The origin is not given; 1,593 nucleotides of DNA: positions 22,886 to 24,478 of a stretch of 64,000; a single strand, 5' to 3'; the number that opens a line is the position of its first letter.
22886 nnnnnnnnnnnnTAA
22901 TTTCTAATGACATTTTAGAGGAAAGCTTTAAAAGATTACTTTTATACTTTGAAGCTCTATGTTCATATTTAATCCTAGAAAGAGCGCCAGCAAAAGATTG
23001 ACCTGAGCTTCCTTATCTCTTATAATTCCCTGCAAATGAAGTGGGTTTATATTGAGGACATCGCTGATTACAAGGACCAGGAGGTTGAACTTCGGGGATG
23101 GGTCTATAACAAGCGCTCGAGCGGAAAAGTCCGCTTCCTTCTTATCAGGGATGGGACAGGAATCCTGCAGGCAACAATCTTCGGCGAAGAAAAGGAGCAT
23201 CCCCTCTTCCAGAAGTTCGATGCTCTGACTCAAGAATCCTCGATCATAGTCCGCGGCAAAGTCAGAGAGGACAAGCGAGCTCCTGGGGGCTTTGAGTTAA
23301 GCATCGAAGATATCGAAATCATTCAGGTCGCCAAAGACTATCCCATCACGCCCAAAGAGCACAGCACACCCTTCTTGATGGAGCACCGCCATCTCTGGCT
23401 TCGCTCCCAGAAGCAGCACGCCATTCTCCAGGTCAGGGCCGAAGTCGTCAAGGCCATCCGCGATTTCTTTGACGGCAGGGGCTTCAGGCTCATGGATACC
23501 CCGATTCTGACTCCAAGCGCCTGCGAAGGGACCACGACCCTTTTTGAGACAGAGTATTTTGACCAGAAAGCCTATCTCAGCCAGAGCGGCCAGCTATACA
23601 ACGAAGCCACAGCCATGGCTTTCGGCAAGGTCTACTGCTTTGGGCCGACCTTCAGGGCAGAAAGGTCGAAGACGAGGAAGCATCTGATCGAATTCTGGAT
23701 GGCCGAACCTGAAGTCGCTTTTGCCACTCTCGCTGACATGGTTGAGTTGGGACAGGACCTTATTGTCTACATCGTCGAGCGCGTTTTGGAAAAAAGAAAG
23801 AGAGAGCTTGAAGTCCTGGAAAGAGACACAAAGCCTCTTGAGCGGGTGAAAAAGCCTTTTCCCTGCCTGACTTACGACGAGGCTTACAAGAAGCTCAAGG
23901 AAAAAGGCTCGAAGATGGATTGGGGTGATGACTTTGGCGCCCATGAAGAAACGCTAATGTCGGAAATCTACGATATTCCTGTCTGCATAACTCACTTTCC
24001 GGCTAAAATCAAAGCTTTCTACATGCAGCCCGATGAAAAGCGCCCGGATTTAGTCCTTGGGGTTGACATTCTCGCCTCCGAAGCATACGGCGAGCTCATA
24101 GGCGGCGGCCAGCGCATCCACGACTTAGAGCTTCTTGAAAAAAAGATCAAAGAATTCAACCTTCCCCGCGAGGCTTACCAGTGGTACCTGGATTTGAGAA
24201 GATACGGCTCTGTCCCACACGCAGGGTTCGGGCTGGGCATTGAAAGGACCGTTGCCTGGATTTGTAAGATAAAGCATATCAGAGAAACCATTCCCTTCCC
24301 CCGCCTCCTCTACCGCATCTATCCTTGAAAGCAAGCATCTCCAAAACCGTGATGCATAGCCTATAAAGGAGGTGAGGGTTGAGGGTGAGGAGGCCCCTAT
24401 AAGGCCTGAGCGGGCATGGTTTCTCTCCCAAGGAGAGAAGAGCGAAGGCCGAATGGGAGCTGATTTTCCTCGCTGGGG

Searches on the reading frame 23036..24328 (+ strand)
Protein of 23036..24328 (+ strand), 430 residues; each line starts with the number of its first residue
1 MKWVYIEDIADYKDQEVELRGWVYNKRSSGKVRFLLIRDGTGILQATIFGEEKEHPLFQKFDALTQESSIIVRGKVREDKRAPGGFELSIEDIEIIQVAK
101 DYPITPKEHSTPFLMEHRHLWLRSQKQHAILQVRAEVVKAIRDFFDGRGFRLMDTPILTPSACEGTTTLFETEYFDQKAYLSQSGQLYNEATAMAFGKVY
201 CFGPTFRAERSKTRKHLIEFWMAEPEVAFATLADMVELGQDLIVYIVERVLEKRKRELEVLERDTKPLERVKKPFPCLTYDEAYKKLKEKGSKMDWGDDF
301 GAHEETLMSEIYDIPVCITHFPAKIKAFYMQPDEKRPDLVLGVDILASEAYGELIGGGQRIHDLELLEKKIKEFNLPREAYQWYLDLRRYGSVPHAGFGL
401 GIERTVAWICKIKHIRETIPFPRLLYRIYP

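Call 73: find_related_loci(query=window:23036-24328:+, collection=metagenome_contigs, flank=3500)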
Query window:23036-24328:+ (430 aa) in metagenome_contigs; peptide patterns used: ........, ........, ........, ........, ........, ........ (x = any residue, [..] = any of these).
600 stretches matched a pattern (row limit reached: there are more); 353 encode a relative of the query (tblastn E <= 1e-3); the best 80 are kept; 80 distinct loci.
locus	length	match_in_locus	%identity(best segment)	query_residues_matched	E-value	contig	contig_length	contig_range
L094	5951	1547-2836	94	1-430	0e+0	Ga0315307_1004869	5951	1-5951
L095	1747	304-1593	94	1-430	0e+0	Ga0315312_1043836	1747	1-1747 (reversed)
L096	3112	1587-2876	94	1-430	0e+0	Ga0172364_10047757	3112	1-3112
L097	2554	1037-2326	91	1-430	0e+0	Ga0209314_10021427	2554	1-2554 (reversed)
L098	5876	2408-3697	84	1-430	0e+0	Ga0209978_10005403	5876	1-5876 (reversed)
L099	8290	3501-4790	82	1-430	0e+0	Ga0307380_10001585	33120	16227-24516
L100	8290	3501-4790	83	1-430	0e+0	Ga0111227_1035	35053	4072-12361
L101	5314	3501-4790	80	1-430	0e+0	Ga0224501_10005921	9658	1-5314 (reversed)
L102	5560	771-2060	83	1-430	0e+0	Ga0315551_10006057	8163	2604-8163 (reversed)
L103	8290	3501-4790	81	1-430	0e+0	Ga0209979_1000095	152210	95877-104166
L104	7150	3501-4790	83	1-430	0e+0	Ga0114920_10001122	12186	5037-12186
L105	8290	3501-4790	84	1-430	0e+0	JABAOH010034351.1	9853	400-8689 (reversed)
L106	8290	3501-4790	81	1-430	0e+0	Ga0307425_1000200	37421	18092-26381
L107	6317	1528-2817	83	1-430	0e+0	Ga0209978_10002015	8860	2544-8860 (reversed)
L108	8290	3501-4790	83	1-430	0e+0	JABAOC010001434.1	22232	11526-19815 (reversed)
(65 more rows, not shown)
